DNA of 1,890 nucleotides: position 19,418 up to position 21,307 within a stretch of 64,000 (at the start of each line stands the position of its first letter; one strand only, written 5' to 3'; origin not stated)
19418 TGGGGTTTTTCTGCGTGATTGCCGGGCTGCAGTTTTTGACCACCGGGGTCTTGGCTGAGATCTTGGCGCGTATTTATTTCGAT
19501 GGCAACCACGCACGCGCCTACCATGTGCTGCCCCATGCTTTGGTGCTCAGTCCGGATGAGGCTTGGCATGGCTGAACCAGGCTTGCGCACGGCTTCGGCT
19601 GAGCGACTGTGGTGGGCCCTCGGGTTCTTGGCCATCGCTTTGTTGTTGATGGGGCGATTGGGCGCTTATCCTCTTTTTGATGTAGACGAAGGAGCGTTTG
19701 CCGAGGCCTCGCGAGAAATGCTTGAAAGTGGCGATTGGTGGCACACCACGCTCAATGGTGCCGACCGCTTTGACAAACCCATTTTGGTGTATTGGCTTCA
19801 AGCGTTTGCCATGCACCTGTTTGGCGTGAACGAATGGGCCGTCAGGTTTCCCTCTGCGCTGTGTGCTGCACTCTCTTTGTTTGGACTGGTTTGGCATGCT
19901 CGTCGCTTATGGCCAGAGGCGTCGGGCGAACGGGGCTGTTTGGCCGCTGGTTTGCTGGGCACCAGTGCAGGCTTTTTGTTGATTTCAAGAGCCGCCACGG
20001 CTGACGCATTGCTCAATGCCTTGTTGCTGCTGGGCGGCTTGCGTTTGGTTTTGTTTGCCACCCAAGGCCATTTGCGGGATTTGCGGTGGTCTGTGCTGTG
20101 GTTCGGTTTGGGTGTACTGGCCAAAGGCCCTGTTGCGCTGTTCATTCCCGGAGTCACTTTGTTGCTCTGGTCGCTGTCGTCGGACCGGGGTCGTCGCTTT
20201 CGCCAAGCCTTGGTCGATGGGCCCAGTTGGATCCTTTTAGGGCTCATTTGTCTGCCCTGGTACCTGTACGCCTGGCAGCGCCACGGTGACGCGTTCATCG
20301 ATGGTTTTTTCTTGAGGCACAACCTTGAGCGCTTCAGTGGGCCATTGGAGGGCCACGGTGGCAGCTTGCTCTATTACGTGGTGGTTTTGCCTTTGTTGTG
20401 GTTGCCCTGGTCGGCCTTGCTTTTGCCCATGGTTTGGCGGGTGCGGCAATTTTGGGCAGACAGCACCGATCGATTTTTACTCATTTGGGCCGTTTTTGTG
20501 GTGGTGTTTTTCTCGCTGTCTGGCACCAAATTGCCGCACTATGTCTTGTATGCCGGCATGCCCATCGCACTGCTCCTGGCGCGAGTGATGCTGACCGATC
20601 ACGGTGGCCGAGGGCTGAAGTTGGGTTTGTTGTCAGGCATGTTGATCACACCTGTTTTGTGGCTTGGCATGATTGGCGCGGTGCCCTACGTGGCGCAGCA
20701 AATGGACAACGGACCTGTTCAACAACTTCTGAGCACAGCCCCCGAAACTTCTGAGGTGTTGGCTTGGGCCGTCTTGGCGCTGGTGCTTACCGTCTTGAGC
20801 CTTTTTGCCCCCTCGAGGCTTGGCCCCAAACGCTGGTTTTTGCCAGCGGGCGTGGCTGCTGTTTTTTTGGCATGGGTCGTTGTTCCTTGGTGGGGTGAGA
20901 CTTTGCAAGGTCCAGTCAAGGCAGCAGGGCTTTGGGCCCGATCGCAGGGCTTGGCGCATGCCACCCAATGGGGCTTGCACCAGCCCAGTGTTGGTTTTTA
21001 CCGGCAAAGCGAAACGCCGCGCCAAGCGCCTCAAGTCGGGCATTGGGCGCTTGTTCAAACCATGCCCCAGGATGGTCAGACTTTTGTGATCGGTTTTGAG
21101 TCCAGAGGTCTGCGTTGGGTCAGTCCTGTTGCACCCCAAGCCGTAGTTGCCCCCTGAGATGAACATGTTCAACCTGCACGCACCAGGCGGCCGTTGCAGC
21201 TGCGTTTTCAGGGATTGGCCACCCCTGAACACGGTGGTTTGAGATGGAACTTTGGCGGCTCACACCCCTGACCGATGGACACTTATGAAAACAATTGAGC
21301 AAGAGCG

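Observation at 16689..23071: Apparently complete phosphate-to-galacturonate lipid A remodelling operon in a betaproteobacterium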

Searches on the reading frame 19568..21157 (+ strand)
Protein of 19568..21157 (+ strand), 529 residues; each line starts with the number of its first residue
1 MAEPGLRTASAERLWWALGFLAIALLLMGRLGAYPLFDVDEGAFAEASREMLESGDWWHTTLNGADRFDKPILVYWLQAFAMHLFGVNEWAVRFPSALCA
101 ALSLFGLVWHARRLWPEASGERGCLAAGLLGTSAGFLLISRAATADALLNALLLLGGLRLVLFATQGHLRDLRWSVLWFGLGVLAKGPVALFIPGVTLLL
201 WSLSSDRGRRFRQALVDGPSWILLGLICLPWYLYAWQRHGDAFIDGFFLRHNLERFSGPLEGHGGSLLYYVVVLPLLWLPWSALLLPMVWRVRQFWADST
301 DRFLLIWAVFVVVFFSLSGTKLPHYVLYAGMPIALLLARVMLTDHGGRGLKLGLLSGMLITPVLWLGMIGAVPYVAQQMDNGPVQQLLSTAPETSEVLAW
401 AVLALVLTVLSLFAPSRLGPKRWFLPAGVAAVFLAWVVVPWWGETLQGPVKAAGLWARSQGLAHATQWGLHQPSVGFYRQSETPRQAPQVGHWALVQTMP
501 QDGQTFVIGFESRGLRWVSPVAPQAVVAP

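Call 5: search_protein_families(library=pfam, proteins=[window:19568-21157:+], max_evalue=0.01)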
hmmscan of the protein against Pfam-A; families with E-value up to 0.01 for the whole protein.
window:19568-21157:+ (529 aa): 1 family
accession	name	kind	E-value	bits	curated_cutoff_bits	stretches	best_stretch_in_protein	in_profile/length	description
PF13231.12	PMT_2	-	1.3e-20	74.7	26.1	1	69-231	1-157/160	Dolichyl-phosphate-mannose-protein mannosyltransferase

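Call 6: search_protein_families(library=ncbifam, proteins=[window:19568-21157:+], max_evalue=0.01)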
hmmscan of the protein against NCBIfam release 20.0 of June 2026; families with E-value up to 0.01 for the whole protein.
window:19568-21157:+ (529 aa): 2 families
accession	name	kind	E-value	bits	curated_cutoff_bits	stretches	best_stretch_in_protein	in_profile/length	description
NF009784.2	PRK13279.1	equivalog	9e-44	150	567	1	17-434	8-419/539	lipid IV(A) 4-amino-4-deoxy-L-arabinosyltransferase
TIGR03663.1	TIGR03663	subfamily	5.7e-05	22.3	126.25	1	22-187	11-164/435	flippase activity-associated protein Agl23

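Call 8: search_solved_structures(query=window:19568-21157:+, max_evalue=0.001, show_alignments=1)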
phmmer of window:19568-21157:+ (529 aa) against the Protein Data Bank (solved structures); distinct sequences matched with E-value up to 0.001: 1.
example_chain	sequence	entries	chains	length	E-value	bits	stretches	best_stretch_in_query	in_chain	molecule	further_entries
5ezm_A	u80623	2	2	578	9.7e-25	90.6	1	14-453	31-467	4-amino-4-deoxy-L-arabinose transferase or related glycosyltransferases of PMT family | 4-amino-4-deoxy-L-arabinose (L-Ara4N) transferase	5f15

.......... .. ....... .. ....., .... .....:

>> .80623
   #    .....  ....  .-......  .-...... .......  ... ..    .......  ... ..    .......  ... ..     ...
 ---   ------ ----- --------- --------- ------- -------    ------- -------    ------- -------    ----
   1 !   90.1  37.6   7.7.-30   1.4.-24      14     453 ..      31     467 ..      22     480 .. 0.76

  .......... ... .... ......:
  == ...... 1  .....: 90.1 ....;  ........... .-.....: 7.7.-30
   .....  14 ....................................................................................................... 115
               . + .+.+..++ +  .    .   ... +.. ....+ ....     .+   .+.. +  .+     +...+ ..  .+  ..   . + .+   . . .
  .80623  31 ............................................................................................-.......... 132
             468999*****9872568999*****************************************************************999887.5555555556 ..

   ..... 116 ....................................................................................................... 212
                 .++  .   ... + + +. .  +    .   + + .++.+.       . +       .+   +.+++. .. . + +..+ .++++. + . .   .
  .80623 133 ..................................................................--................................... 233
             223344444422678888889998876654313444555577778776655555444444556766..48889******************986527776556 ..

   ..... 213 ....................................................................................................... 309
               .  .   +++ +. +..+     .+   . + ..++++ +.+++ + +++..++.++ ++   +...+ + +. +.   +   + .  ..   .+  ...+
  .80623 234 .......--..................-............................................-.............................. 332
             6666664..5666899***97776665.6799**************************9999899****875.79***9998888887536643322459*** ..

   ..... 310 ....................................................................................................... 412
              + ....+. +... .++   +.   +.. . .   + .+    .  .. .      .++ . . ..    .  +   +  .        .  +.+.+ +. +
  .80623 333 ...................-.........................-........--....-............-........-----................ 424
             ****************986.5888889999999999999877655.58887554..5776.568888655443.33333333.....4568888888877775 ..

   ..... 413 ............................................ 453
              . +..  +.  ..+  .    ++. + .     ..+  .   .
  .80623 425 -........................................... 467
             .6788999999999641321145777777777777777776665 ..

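Call 9: find_encoding_contigs(protein=window:19568-21157:+, flank=10000, max_places=6)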
Protein window:19568-21157:+ (529 aa): no gene with exactly this product is on record in the collection.

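Call 14: find_homologous_proteins(query=window:19568-21157:+, max_evalue=1e-10)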
Query window:19568-21157:+ (529 aa): 3174 proteins with E <= 1e-10 among 8000 candidates; the best 120 are listed.
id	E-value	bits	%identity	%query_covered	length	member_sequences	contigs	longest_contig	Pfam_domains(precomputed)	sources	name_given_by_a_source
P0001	0.0e+0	1168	98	100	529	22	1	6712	PF13231.13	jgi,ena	-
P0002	0.0e+0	1015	85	100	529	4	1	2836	PF02366.25,PF13231.13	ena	-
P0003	1.2e-264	898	77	99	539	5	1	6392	PF13231.13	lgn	-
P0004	4.2e-257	873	74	100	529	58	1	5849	PF02366.25,PF13231.13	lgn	-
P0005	1.6e-230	785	69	100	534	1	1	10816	PF13231.13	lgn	-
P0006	1.1e-176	607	60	96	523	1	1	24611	PF13231.13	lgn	-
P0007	1.3e-176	607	60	93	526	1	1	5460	PF13231.13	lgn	-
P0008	3.8e-146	506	54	94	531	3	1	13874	PF13231.13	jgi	-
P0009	9.0e-143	495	54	91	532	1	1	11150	PF13231.13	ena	-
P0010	1.2e-141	492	53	96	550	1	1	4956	PF13231.13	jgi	jgi:4-amino-4-deoxy-L-arabinose transferase-like glycosyltransferase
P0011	3.8e-141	490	55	93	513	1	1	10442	PF13231.13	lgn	-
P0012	5.1e-139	483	53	94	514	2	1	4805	PF13231.13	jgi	-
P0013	3.7e-138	480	54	91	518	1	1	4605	PF13231.13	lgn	-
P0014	1.1e-137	478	52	97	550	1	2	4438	PF13231.13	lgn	-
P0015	2.5e-136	474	53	91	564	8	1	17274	PF13231.13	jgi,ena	-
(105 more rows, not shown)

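Call 22: find_related_loci(query=A2, collection=genome_contigs, flank=8000)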
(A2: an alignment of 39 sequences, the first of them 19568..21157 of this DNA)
Query A2 (529 aa) in genome_contigs; peptide patterns used: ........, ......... (x = any residue, [..] = any of these).
599 stretches matched a pattern (row limit reached: there are more); 552 encode a relative of the query (tblastn E <= 1e-3); the best 80 are kept; 80 distinct loci.
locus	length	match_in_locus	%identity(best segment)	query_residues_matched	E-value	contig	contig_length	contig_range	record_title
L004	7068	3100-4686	90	1-529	0e+0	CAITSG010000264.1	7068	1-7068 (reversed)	MAG: uncultured Burkholderiales bacterium isolate KT_bin-2687 genome assembly, contig: bin-2687:264/558, whole genome sh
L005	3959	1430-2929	49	20-520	4e-133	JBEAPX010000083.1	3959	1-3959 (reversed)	MAG: Pseudomonadota bacterium isolate muddycreek_2019_sw_WHONDRS-S19S_0082_B_bin.142 scaffold_388063, whole genome shotg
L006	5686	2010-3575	47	13-523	3e-124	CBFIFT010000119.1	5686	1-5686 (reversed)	MAG: Burkholderiaceae bacterium isolate Co_bin_718_indper genome assembly, contig: Co_bin_718_indper_c125, whole genome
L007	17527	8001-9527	47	12-522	7e-120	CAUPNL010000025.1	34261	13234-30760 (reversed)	MAG: uncultured Limnohabitans sp. isolate m12-metabat.1 genome assembly, contig: m12-c86, whole genome shotgun sequence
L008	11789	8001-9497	49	15-523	1e-118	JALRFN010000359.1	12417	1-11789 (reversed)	MAG: Burkholderiaceae bacterium isolate LH.3 LH_669189, whole genome shotgun sequence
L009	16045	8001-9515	48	15-521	5e-115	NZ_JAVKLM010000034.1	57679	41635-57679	MAG: Limnohabitans sp. isolate AaM_O252_1 k141_15031, whole genome shotgun sequence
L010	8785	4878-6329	46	37-520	4e-114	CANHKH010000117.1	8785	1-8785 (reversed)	MAG: Comamonadaceae bacterium isolate RE-23may17-349 genome assembly, contig: RE-23may17-C41420, whole genome shotgun se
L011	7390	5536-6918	49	31-497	5e-112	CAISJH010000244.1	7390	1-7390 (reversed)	MAG: uncultured beta proteobacterium isolate Loclat_bin-08258 genome assembly, contig: bin-08258:244/862, whole genome s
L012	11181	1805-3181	47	36-498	6e-112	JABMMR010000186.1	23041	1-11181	MAG: Burkholderiales bacterium isolate bin.25 k141_3042508, whole genome shotgun sequence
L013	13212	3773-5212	50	32-515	9e-112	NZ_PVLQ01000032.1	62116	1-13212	Malikia granosa strain P1 contig_32, whole genome shotgun sequence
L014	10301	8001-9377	47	36-498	1e-110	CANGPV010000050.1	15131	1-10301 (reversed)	MAG: Comamonadaceae bacterium isolate Jr-7aug17-8 genome assembly, contig: Jr-7aug17-C6431, whole genome shotgun sequenc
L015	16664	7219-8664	51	30-515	8e-111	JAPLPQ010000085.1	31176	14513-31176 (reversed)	MAG: Burkholderiales bacterium isolate LacPavin_0419_WC70S_MAG_67_14 LacPavin_0419_WC70S_scaffold_76963, whole genome sh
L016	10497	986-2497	44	3-497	4e-110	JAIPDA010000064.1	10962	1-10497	MAG: Rhodoferax sp. isolate Tobar12m-G25 Tobar12m-C4763, whole genome shotgun sequence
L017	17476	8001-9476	50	30-524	1e-109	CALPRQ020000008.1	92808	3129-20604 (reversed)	MAG: Chitinophaga pinensis isolate HRS-ES2-bin-188 genome assembly, contig: HRSG-E12-C69, whole genome shotgun sequence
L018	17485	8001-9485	46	16-515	1e-109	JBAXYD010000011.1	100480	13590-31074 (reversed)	MAG: Betaproteobacteria bacterium isolate ELA756 MAG756_11, whole genome shotgun sequence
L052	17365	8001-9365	50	37-478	9e-97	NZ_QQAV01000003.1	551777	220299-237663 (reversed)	Pseudacidovorax intermedius strain DSM 21352 Ga0244541_103, whole genome shotgun sequence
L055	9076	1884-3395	40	16-509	9e-96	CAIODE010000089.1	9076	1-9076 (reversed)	MAG: uncultured Burkholderiales bacterium isolate LinL2_bin-0731 genome assembly, contig: bin-0731:089/592, whole genome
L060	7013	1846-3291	41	36-508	5e-95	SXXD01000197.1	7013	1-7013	MAG: Burkholderiales bacterium isolate F1-20-MAGs047 F1-20__c361769, whole genome shotgun sequence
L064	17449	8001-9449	42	36-509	2e-92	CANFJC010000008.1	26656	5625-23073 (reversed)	MAG: Comamonadaceae bacterium isolate Jr-14may18-290 genome assembly, contig: Jr-14may18-C2781, whole genome shotgun seq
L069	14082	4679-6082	41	36-498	2e-91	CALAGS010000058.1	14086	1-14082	MAG TPA_asm: uncultured Burkholderiales bacterium isolate ERR2206757_bin.108_CONCOCT_v1.1_MAG genome assembly, contig: E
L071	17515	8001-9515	39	3-499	4e-91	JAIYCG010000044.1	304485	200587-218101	MAG: Comamonadaceae bacterium isolate E1_MAG_00071 pond_E1_MAG_00071_000000000047, whole genome shotgun sequence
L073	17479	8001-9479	39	12-499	2e-90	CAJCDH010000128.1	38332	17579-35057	MAG: uncultured Burkholderiales bacterium isolate Loc090519-5m_bin-0997 genome assembly, contig: bin-0997:128/350, whole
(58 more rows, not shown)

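Call 26: search_protein_families(library=pfam, proteins=[L013:5245-6792:+, L007:9539-11104:+, L007:4023-5189:+, L007:12870-13838:+, L013:8690-10162:+, L013:175-795:+, L018:3926-4858:-, L052:3939-4889:-], max_evalue=0.0001)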
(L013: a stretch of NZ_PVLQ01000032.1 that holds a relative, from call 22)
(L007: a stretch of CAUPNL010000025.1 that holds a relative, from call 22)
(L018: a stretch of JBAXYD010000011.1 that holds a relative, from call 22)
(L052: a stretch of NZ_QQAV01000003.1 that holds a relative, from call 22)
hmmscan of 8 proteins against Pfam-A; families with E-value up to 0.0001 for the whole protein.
L013:5245-6792:+ (515 aa): 2 families
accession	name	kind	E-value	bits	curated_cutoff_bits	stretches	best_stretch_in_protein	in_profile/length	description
PF13231.12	PMT_2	-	4.9e-22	79.3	26.1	1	55-218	1-160/160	Dolichyl-phosphate-mannose-protein mannosyltransferase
PF02366.24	PMT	-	9.5e-08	32.3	22.7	1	76-216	83-231/245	Dolichyl-phosphate-mannose-protein mannosyltransferase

L007:9539-11104:+ (521 aa): 2 families
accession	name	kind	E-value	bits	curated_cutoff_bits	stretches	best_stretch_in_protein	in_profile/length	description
PF13231.12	PMT_2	-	2.2e-21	77.2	26.1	1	61-224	1-160/160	Dolichyl-phosphate-mannose-protein mannosyltransferase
PF02366.24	PMT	-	9.7e-07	29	22.7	1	56-197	56-205/245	Dolichyl-phosphate-mannose-protein mannosyltransferase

L007:4023-5189:+ (388 aa): 3 families
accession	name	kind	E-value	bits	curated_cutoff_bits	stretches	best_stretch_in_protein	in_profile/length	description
PF03721.20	UDPG_MGDP_dh_N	-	6.4e-32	111.1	27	1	1-168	1-181/187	UDP-glucose/GDP-mannose dehydrogenase family, NAD binding domain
PF00984.24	UDPG_MGDP_dh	-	4e-26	91.4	25.4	1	192-281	2-93/94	UDP-glucose/GDP-mannose dehydrogenase family, central domain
PF03720.21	UDPG_MGDP_dh_C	-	4.1e-12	46.8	30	1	301-376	2-81/103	UDP-glucose/GDP-mannose dehydrogenase family, UDP binding domain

L007:12870-13838:+ (322 aa): 2 families
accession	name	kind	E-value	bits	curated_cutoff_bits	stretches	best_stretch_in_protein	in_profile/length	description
PF03466.25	LysR_substrate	-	3e-43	148.1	28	1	98-303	2-207/209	LysR substrate binding domain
PF00126.33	HTH_1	-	2.5e-12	47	26.6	1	20-73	8-60/60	Bacterial regulatory helix-turn-helix protein, lysR family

L013:8690-10162:+ (490 aa): 2 families
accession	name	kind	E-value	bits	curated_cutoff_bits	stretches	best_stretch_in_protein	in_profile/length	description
PF00224.27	PK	-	6.1e-110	367.8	30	1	18-342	2-328/328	Pyruvate kinase, barrel domain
PF02887.21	PK_C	-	1.6e-34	118.9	28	1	374-486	1-113/114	Pyruvate kinase, alpha/beta domain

L013:175-795:+ (206 aa): 2 families
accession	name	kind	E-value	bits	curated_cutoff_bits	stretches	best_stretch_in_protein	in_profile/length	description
PF00984.24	UDPG_MGDP_dh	-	8.6e-28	96.7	25.4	1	10-99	2-93/94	UDP-glucose/GDP-mannose dehydrogenase family, central domain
PF03720.21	UDPG_MGDP_dh_C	-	1.2e-10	42.1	30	1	119-192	2-79/103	UDP-glucose/GDP-mannose dehydrogenase family, UDP binding domain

L018:3926-4858:- (311 aa): 6 families
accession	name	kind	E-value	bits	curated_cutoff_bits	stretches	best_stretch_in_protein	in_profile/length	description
PF01370.27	Epimerase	-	8.8e-54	182.9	20.9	1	2-245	1-240/240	NAD dependent epimerase/dehydratase family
PF16363.11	GDP_Man_Dehyd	-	3.9e-39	135.5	27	1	3-265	1-268/332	GDP-mannose 4,6 dehydratase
PF01073.25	3Beta_HSD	-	4.7e-20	72.2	22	1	4-226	2-225/280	3-beta hydroxysteroid dehydrogenase/isomerase family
PF04321.23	RmlD_sub_bind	-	6.8e-14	52.1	27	1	2-235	3-202/287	RmlD substrate binding domain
PF02719.21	Polysacc_synt_2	-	6.3e-10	39.1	20.2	1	2-206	1-194/293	Polysaccharide biosynthesis protein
PF07993.18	NAD_binding_4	-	5.9e-08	32.6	20.1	0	73-182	86-209/258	Male sterility protein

L052:3939-4889:- (317 aa): 7 families
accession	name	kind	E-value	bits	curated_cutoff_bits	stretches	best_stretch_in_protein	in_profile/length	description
PF01370.27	Epimerase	-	1.1e-54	185.9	20.9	1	2-233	1-227/240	NAD dependent epimerase/dehydratase family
PF16363.11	GDP_Man_Dehyd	-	1e-42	147.2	27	1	3-300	1-318/332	GDP-mannose 4,6 dehydratase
PF04321.23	RmlD_sub_bind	-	1.7e-14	54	27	1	2-183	3-153/287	RmlD substrate binding domain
PF01073.25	3Beta_HSD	-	1.1e-13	51.4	22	1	3-270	1-269/280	3-beta hydroxysteroid dehydrogenase/isomerase family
PF02719.21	Polysacc_synt_2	-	9.4e-08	32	20.2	1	2-229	1-215/293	Polysaccharide biosynthesis protein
PF07993.18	NAD_binding_4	-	4.1e-07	29.8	20.1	1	73-187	86-210/258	Male sterility protein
PF13460.12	NAD_binding_10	-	2.2e-05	24.8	27.2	1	6-163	1-133/184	NAD(P)H-binding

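Call 39: search_dna_similar(query=window:19568-21157:+, collection=plasmids, mode=protein, max_rows=30, max_evalue=1e-8)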
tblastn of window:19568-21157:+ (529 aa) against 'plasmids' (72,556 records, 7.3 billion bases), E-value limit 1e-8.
Records with a match: 67; places in all: 82; records where one place covers at least 80% of the query: 0.
Best place of each record, by identity: <60% 67.
By first word of the organism name: Ralstonia 20; Cupriavidus 19; Pseudomonas 6; Acinetobacter 4; Pantoea 3; Paracoccus 3; Rhodanobacter 3; Azospirillum 2; Acidithiobacillus 1; Variovorax 1; and 5 more.
By predicted mobility (MOB-suite, as given by PLSDB): non-mobilizable 36; mobilizable 16; conjugative 15.
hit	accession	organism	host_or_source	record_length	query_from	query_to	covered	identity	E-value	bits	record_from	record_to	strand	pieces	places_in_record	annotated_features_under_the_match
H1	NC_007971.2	Cupriavidus metallidurans CH34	-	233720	12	343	63%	33.8%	3e-24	115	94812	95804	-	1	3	glycosyltransferase family 39 protein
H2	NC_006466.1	Cupriavidus metallidurans CH34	-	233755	12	343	63%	33.8%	3e-24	115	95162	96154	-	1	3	glycosyltransferase family 39 protein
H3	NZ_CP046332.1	Cupriavidus metallidurans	sedimentation pond in a zinc factory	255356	12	343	63%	33.8%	3e-24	115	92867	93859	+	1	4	glycosyltransferase family 39 protein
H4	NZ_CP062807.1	Cupriavidus basilensis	Cell culture,Sediment of a freshwater ...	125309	12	343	63%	33.8%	3e-24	115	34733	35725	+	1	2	glycosyltransferase family 39 protein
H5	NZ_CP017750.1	Cupriavidus sp. USMAA2-4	cell culture,Sungai Pinang, Penang, ...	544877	12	343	63%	33.8%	3e-24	115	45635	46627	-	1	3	glycosyltransferase family 39 protein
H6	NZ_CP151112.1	Cupriavidus metallidurans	-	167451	12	343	63%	33.8%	3e-24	115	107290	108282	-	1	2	glycosyltransferase family 39 protein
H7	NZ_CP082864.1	Cupriavidus pauculus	-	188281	12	343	63%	33.8%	3e-24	115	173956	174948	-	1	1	glycosyltransferase family 39 protein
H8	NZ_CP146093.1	Ralstonia sp. RRA.1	pure culture,Cupriavidus necator ...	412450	12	343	63%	33.8%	3e-24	115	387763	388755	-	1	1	glycosyltransferase family 39 protein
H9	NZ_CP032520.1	Cupriavidus oxalaticus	cell culture,activated sludge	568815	12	343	63%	33.8%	3e-24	115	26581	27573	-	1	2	glycosyltransferase family 39 protein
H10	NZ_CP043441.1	Cupriavidus campinensis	cell culture,soil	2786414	12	343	63%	33.8%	3e-24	115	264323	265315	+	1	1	none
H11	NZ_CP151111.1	Cupriavidus metallidurans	-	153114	14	342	62%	32.7%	3e-25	117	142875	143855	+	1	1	glycosyltransferase family 39 protein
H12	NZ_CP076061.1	Cupriavidus sp. EM10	Pure-cultured cell,sewage water sludge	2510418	14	342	60%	34.0%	4e-18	138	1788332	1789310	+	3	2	none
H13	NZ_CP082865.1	Cupriavidus pauculus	-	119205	14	342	62%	32.2%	4e-25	117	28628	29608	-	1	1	glycosyltransferase family 39 protein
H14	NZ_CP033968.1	Cupriavidus pauculus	Homo sapiens,clinical isolate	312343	1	327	62%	31.9%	7e-18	95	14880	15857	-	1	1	glycosyltransferase family 39 protein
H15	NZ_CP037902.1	Cupriavidus metallidurans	Soil,gold-copper mine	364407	1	327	62%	31.9%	7e-18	95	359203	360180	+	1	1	glycosyltransferase family 39 protein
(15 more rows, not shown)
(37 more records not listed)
